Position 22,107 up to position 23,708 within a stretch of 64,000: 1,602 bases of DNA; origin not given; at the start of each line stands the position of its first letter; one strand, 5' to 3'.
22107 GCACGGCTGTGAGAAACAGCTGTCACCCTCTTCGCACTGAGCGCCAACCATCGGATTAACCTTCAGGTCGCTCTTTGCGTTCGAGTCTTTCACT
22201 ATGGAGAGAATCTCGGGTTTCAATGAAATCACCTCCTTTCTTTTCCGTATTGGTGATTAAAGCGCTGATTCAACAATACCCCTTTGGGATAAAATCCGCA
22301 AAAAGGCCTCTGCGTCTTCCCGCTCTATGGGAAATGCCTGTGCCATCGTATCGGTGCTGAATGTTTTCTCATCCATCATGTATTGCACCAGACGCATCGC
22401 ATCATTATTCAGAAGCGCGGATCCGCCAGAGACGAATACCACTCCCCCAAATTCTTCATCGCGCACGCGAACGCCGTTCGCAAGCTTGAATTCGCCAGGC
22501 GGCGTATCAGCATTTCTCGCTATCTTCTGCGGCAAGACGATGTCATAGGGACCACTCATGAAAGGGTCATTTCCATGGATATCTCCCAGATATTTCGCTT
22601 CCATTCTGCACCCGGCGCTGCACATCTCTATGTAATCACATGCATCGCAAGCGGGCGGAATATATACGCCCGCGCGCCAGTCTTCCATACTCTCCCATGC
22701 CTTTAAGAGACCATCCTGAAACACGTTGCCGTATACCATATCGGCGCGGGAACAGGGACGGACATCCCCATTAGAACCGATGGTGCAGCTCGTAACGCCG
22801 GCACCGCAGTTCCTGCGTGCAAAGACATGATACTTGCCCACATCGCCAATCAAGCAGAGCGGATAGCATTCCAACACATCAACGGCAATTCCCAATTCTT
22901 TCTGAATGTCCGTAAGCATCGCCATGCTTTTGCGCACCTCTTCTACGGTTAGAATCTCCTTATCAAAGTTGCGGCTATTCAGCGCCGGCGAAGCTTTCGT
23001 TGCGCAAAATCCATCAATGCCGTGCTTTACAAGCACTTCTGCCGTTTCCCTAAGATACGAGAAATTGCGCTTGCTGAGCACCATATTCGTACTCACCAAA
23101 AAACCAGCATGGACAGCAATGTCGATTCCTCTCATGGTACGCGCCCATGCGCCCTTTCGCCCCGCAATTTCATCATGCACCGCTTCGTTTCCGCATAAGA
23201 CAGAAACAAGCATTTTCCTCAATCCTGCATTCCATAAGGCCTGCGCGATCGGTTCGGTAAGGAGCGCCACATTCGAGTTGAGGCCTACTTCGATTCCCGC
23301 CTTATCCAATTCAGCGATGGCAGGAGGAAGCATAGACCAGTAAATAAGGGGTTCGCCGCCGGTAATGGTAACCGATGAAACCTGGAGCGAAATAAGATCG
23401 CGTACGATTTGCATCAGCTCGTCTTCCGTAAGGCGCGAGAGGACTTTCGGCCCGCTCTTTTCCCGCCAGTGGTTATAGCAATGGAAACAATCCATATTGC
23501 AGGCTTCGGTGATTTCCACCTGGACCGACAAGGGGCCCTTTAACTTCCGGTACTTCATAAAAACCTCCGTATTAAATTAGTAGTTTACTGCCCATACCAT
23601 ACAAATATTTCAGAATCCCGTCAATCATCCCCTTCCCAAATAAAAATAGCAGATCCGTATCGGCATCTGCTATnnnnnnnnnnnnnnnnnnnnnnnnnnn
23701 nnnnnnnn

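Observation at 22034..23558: Radical SAM/SPASM maturase followed by a 46-codon Cys-rich peptide ORF: putative RiPP (ranthipeptide/SCIFF-like) cluster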

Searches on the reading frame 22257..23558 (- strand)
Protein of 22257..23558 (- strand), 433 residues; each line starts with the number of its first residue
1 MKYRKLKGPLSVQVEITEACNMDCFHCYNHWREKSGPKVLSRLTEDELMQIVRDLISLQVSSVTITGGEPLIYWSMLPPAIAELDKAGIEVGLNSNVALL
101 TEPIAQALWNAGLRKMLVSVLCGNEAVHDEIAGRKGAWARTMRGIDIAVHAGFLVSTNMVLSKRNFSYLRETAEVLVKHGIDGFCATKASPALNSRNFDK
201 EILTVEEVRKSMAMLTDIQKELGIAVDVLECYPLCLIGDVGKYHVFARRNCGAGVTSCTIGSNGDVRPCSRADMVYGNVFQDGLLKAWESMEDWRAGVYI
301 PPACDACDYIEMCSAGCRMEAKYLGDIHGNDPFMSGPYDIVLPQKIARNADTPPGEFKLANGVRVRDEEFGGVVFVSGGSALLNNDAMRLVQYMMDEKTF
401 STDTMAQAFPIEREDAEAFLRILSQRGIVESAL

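Call 3: search_protein_families(library=pfam, proteins=[window:22257-23558:-], max_evalue=0.1)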
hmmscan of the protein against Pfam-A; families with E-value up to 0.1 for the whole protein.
window:22257-23558:- (433 aa): 3 families
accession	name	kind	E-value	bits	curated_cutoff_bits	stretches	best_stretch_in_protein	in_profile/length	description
PF04055.27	Radical_SAM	-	2e-25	90.3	29.5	1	14-174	1-164/166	Radical SAM superfamily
PF13186.11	SPASM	-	9.3e-07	29.5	21.5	1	251-307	1-66/67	Iron-sulfur cluster-binding domain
PF13353.11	Fer4_12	-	1e-06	29.5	22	1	18-77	13-70/137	4Fe-4S single cluster domain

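Call 4: search_protein_families(library=ncbifam, proteins=[window:22257-23558:-], max_evalue=0.1)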
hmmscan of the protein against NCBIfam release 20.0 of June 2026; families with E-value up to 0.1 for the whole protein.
window:22257-23558:- (433 aa): 84 families (the best 25 are shown)
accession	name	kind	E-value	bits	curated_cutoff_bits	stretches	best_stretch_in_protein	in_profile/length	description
TIGR04055.1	rSAM_NirJ2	equivalog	2.8e-33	115.9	500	1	15-327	5-315/326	putative heme d1 biosynthesis radical SAM protein NirJ2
TIGR04545.1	rSAM_ahbD_hemeb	equivalog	2.2e-32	112.8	500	1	13-333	3-334/339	heme b synthase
TIGR04347.1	pseudo_SAM_Halo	equivalog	1.9e-28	99.8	525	1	12-222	40-245/390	TIGR04347 family pseudo-SAM/SPASM protein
TIGR04303.1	GeoRSP_rSAM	equivalog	3.3e-27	95.9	400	1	6-333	1-323/325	GeoRSP system radical SAM/SPASM protein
TIGR04054.1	rSAM_NirJ1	equivalog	3.8e-25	88.3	650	1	7-225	34-249/387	putative heme d1 biosynthesis radical SAM protein NirJ1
TIGR03962.1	mycofact_rSAM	equivalog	7.7e-25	87.8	265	1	4-325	6-320/339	mycofactocin radical SAM maturase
TIGR04053.2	TIGR04053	equivalog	2e-24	86.6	395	1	8-229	6-224/366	TIGR04053 family radical SAM/SPASM domain-containing protein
TIGR04133.1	rSAM_w_lipo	hypoth_equivalog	2.4e-23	82.7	425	1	14-315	28-329/350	TIGR04133 family radical SAM/SPASM protein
TIGR04546.1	rSAM_ahbC_deAc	equivalog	4e-23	81.9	650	1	7-222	37-246/390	12,18-didecarboxysiroheme deacetylase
NF050035.1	rSAM_WgK_link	exception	5.4e-23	81.6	650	2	7-185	6-180/367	radical SAM/SPASM peptide maturase WgkB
TIGR02668.1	moaA_archaeal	equivalog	6.5e-23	81.2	325.25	1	11-177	11-174/303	GTP 3',8-cyclase MoaA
TIGR04340.1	rSAM_ACGX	hypoth_equivalog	9.2e-23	81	400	2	11-197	4-190/341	radical SAM/SPASM domain protein, ACGX system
TIGR04250.1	SCM_rSAM_ScmE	equivalog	1.4e-22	80.1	400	2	9-221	2-212/358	SynChlorMet cassette radical SAM/SPASM protein ScmE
TIGR04051.1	rSAM_NirJ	equivalog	1.6e-21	76.7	515.45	1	15-217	7-204/354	heme d1 biosynthesis radical SAM protein NirJ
TIGR04103.1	rSAM_nif11_3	equivalog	1.9e-21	76.2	725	1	14-334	9-342/412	nif11-class peptide radical SAM maturase 3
NF047865.1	rSAM_PapB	equivalog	5.2e-18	65.4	340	1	11-323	4-322/330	PapB family radical SAM/SPASM ranthipeptide maturase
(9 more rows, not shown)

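Call 7: find_homologous_proteins(query=window:22257-23558:-)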
Query window:22257-23558:- (433 aa): 530 proteins with E <= 0.001 among 5211 candidates; the best 120 are listed.
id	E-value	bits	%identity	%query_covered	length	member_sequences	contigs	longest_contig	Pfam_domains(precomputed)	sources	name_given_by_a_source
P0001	8.6e-289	975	98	100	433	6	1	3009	PF13186.12,PF04055.28,PF13353.12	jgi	jgi:radical SAM protein with 4Fe4S-binding SPASM domain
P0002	1.7e-148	513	53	100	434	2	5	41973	PF13186.12,PF04055.28,PF13353.12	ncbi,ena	-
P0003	1.9e-148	513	53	100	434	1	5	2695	PF13186.12,PF04055.28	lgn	-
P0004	1.7e-144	500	52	100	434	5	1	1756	PF13186.12,PF04055.28,PF13353.12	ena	-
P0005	6.3e-144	498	51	100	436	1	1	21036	PF13186.12,PF04055.28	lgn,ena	-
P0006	1.5e-142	493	51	99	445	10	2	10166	PF13186.12,PF04055.28,PF13353.12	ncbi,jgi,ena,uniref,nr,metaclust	ncbi:MAG: hypothetical protein A2998_02495 [Candidatus Staskawiczbacteria bacterium RIFCSPLOWO2_01_F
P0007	8.9e-142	491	53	99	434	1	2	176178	PF13186.12,PF04055.28,PF13353.12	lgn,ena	-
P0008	1.2e-140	487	51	99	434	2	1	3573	PF13186.12,PF04055.28,PF13353.12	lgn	-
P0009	3.4e-138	479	48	99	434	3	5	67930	PF13186.12,PF04055.28,PF13353.12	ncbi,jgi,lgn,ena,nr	ncbi:MAG TPA: radical SAM protein [Candidatus Paceibacterota bacterium]|nr:radical SAM protein [Cand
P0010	8.4e-136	471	48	99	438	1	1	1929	PF13186.12,PF04055.28,PF13353.12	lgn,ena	-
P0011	1.6e-133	464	49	99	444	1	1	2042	PF13186.12,PF04055.28,PF13353.12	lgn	-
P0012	4.6e-133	462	49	100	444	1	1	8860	PF13186.12,PF04055.28,PF13353.12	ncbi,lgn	-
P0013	2.3e-130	453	47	99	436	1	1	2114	PF13186.12,PF04055.28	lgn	-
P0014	1.0e-129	451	49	100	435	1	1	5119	PF04055.28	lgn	-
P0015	6.2e-129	449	47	99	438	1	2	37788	PF13186.12,PF04055.28,PF13353.12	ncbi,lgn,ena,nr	ncbi:MAG: hypothetical protein Athens101410_766 [Parcubacteria group bacterium Athens1014_10]|nr:MAG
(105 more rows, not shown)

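Call 9: find_related_loci(query=A1, collection=genome_contigs, flank=4000)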
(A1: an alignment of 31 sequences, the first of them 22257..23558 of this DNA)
Query A1 (433 aa) in genome_contigs; peptide patterns used: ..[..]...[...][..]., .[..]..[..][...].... (x = any residue, [..] = any of these).
329 stretches matched a pattern; 274 encode a relative of the query (tblastn E <= 1e-3); the best 80 are kept; 80 distinct loci.
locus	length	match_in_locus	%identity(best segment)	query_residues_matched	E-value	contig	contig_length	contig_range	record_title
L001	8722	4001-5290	53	1-429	5e-159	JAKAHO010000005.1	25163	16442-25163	MAG: bacterium isolate WY3.bin113 NODE_3075_length_25163_cov_5.797811, whole genome shotgun sequence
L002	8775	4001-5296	53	1-431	6e-156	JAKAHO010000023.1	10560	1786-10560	MAG: bacterium isolate WY3.bin113 NODE_11711_length_10560_cov_5.992715, whole genome shotgun sequence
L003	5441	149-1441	48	1-430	9e-146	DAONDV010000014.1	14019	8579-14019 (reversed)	MAG TPA_asm: Candidatus Paceibacterota bacterium isolate AMR_MDS_3886 NODE_4747_length_14019_cov_28.010599, whole genome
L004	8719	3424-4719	47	1-428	5e-137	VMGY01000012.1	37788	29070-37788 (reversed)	MAG: Parcubacteria group bacterium Athens0714_12 Athens071412_scaffold_530, whole genome shotgun sequence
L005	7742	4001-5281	46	3-429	1e-127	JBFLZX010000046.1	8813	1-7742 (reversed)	MAG: Patescibacteria group bacterium isolate MAG122 MAG122_46, whole genome shotgun sequence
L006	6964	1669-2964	48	1-430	2e-127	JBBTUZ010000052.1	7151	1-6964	MAG: Patescibacteria group bacterium isolate H32-bin045_1 H32_bin045_1_000000000052, whole genome shotgun sequence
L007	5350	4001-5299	39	3-430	5e-108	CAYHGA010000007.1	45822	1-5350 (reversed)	MAG TPA_asm: uncultured Gammaproteobacteria bacterium isolate ERP119705_co10_249 genome assembly, contig: NODE_550_lengt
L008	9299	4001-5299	40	3-424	6e-99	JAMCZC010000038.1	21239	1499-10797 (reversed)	MAG: Patescibacteria group bacterium isolate FK_Sedi_B_Bin.322 NODE_8509_length_21239_cov_27.3785, whole genome shotgun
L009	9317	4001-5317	38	3-430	2e-96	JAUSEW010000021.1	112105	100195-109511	MAG: Candidatus Levyibacteriota bacterium isolate E14_maxbin.252 E14_k141_1448703, whole genome shotgun sequence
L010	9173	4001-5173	40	1-391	4e-93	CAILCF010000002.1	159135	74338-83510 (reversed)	uncultured bacterium isolate AM-lipid-01-D7_bin-1717 genome assembly, contig: bin-1717:2/5, whole genome shotgun sequenc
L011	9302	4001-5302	37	3-425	2e-92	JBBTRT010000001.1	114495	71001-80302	MAG: Patescibacteria group bacterium isolate H52-bin002_1 H52_bin002_1_000000000001, whole genome shotgun sequence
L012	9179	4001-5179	40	3-400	1e-92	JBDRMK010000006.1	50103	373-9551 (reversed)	MAG: Patescibacteria group bacterium isolate MEGAHIT-group-1.828 k141_1012732, whole genome shotgun sequence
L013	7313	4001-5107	40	3-370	2e-91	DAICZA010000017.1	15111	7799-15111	MAG TPA_asm: bacterium isolate clean1989 NODE_17_length_15111_cov_4.001330, whole genome shotgun sequence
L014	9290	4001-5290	39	1-428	3e-91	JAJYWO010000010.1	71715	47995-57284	MAG: bacterium isolate FK3.bin121 NODE_625_length_71715_cov_1.441485, whole genome shotgun sequence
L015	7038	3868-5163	36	1-429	4e-88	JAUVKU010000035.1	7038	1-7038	MAG: bacterium isolate CSMAG_488 CSMAG_488_k141_1241738_length_7038_cov_13.1765, whole genome shotgun sequence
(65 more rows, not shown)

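Call 22: search_solved_structures(query=A1, max_evalue=0.001, show_alignments=1)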
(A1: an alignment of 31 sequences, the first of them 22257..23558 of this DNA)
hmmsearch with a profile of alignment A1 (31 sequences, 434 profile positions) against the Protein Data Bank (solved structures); distinct sequences matched with E-value up to 0.001: 36.
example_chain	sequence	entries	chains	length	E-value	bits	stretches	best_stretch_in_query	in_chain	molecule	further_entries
6efn_A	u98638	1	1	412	1.6e-29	106.2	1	9-286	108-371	Sporulation killing factor maturation protein SkfB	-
6c8v_A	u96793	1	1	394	8.1e-24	87.4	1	7-336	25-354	Coenzyme PQQ synthesis protein E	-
5v1q_A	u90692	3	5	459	9e-21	77.4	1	6-318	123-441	Radical SAM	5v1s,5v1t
7vob_C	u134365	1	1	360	3.8e-18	68.7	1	15-183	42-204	Cytosylglucuronate decarboxylase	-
7voc_C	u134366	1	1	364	3.9e-18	68.7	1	15-183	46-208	Cytosylglucuronate decarboxylase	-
8vpo_A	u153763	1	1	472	6.8e-18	67.9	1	12-344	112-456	Radical SAM core domain-containing protein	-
1tv7_A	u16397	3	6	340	1.9e-17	66.4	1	9-211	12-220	Molybdenum cofactor biosynthesis protein A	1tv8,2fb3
2fb2_A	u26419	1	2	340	2.3e-17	66.2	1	12-213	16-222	Molybdenum cofactor biosynthesis protein A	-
4k37_A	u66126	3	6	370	6e-12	48.3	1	18-317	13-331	Anaerobic sulfatase-maturating enzyme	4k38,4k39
4k36_A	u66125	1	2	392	7.7e-12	47.9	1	18-317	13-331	Anaerobic sulfatase-maturating enzyme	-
9dfu_A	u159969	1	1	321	2.1e-11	46.5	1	9-167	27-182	Radical SAM core domain-containing protein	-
9dfn_A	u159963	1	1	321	6.8e-11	44.8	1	9-167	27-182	Radical SAM core domain-containing protein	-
6b4c_A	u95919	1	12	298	3.8e-10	42.4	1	4-165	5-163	Viperin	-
7n7i_A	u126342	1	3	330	4.8e-10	42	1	4-165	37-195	Viperin-like enzyme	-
9dgw_A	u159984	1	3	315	9.4e-10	41.1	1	8-165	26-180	Radical SAM core domain-containing protein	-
5wgg_A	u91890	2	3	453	3.1e-09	39.3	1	15-128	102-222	Radical SAM domain protein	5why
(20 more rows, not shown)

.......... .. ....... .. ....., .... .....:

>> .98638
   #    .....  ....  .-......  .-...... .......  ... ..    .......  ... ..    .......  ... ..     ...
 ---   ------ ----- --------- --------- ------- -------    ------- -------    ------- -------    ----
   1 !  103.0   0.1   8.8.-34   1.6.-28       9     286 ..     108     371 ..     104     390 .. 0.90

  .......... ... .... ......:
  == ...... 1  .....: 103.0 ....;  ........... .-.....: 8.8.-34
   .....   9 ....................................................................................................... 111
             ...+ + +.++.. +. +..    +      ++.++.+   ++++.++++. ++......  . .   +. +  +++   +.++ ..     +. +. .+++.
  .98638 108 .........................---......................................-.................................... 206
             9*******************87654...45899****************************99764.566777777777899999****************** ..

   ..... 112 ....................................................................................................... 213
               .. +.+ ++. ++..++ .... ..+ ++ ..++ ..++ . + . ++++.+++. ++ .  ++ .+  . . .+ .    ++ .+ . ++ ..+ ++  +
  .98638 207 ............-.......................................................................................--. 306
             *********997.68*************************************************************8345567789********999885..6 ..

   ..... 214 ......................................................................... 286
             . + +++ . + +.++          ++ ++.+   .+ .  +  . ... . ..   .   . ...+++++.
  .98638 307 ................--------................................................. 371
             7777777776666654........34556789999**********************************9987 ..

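Call 30: predict_structure(alignment_id=A1)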
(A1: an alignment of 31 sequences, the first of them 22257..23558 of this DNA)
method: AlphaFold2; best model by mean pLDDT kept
length: 433 residues; sequences in the alignment: 31
mean_pLDDT: 91.3   pTM: 0.90
mean pLDDT of the five models: 91.3, 90.7, 90.5, 90.4, 90.2
residues with pLDDT >= 90: 321; 70-90: 87; 50-70: 22; < 50: 3
segments of 3 or more residues with pLDDT < 50: 347-349
pLDDT, mean of each block of 10 residues (from residue 1): 89 95 78 65 97 98 95 98 96 97 99 97 97 95 98 97 96 98 94 74 93 96 94 91 84 93 95 93 97 93 92 88 90 91 66 81 93 90 94 92 90 90 90 82
secondary structure, 60 per line:
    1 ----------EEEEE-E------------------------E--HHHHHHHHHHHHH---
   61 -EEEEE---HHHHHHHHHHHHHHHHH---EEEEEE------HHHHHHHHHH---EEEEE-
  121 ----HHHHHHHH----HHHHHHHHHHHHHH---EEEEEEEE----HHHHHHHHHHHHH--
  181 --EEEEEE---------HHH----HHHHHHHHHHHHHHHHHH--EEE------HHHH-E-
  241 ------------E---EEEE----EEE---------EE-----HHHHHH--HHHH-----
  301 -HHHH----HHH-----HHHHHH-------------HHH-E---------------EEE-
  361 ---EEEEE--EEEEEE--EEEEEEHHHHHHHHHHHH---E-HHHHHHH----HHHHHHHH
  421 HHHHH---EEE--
elements in order: E11-15 H45-57 E62-66 H70-86 E90-95 H102-111 E115-119 H125-132 H137-150 E154-161 H166-178 E183-188 H205-222 E225-227 H234-237 E257-260 E265-267 H284-289 H292-295 H302-305 H318-323 E357-359 E364-368 E371-376 E379-384 H385-396 H402-408 H413-425 E429-431

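Call 34: fold_search(model_id=the predicted structure, library=pdb)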
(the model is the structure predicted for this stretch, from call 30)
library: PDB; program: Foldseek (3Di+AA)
matches with E <= 10: 1864; with E <= 0.001: 343
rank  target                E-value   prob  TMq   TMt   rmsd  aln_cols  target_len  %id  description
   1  5v1s_A                6.8e-17  1.00  0.60  0.61   4.6       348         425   18  Crystal structure of Streptococcus suis SuiB bound to S-adenosylmethionine (released 2017-08-30)
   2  5v1t_A                1.2e-16  1.00  0.61  0.60   4.4       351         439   19  Crystal structure of Streptococcus suis SuiB bound to precursor peptide SuiA (released 2017-08-30)
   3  5v1q_B                1.2e-16  1.00  0.60  0.59   4.6       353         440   18  Crystal structure of Streptococcus suis SuiB (released 2017-08-30)
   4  6efn                  3.6e-16  1.00  0.53  0.60   3.4       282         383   19  Structure of a RiPP maturase, SkfB (released 2018-10-24)
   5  5v1q_A                5.3e-16  1.00  0.60  0.61   4.3       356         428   18  Crystal structure of Streptococcus suis SuiB (released 2017-08-30)
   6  5v1s_B                5.6e-16  1.00  0.59  0.59   4.5       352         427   17  Crystal structure of Streptococcus suis SuiB bound to S-adenosylmethionine (released 2017-08-30)
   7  7vob                  1.6e-14  1.00  0.52  0.67   4.7       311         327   19  The crystal structure of a Radical SAM Enzyme BlsE involved in the Biosynthesis of Blasticidin S (released 2022-05-04)
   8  2fb2_B                1.7e-13  1.00  0.50  0.65   5.1       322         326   22  Structure of the MoaA Arg17/266/268/Ala triple mutant (released 2006-05-09)
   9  1tv7_A                1.7e-13  1.00  0.46  0.60   6.7       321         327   23  Structure of the S-adenosylmethionine dependent Enzyme MoaA (released 2004-08-31)
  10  4k37_A                1.4e-12  1.00  0.57  0.66   4.6       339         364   15  Native anSMEcpe with bound AdoMet (released 2013-05-08)
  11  8vpo                  1.5e-12  1.00  0.56  0.55   5.6       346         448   16  X-Ray Crystal Structure of TigE from Paramaledivibacter caminithermalis (released 2024-02-07)
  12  1tv7_B                2.0e-12  1.00  0.47  0.61   6.3       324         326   23  Structure of the S-adenosylmethionine dependent Enzyme MoaA (released 2004-08-31)
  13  4k38_A                2.3e-12  1.00  0.57  0.66   4.5       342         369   15  Native anSMEcpe with bound AdoMet and Kp18Cys peptide (released 2013-05-08)
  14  6c8v                  2.4e-12  1.00  0.55  0.74   5.2       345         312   18  X-ray structure of PqqE from Methylobacterium extorquens (released 2018-02-14)
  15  4k39_A                3.0e-12  1.00  0.56  0.66   4.5       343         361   15  Native anSMEcpe with bound AdoMet and Cp18Cys peptide (released 2013-05-08)
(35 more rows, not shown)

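Call 38: find_encoding_contigs(protein=P0001, flank=5000, max_places=6)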
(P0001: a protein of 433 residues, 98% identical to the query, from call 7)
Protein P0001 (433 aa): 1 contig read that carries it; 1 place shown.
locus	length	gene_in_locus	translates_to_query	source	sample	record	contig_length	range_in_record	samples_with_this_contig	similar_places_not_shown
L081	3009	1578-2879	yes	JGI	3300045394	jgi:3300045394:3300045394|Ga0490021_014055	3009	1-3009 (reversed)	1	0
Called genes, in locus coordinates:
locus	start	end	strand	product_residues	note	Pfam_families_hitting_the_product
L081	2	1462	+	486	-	?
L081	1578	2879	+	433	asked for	PF04055:Radical_SAM, PF13353:Fer4_12 (faint), PF13186:SPASM (weak)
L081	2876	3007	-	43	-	?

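Call 67: search_protein_families(library=phrogs, proteins=[window:22257-23558:-], max_evalue=0.001)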
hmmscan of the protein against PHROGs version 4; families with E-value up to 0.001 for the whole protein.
window:22257-23558:- (433 aa): 7 families
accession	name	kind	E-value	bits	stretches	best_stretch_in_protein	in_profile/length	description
phrog_1802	-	other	3.5e-21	76.7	1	7-325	41-381/556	radical SAM domain-containing protein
phrog_15140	-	other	1.7e-10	41.3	1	16-179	93-255/366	radical SAM domain-containing protein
phrog_2076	-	moron, auxiliary metabolic gene and host takeover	7.8e-09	36.4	1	19-103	40-128/247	QueE-like radical SAM domain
phrog_16999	-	other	4e-07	30.9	1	7-84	8-80/288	Fe-S oxidoreductase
phrog_13987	-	other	4.6e-05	23.9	1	12-73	17-76/274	radical SAM domain-containing protein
phrog_626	-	DNA, RNA and nucleotide metabolism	4.7e-05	24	1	19-73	25-79/164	anaerobic ribonucleotide reductase small subunit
phrog_19488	-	other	0.00042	20.9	0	14-76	54-118/319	radical SAM domain-containing protein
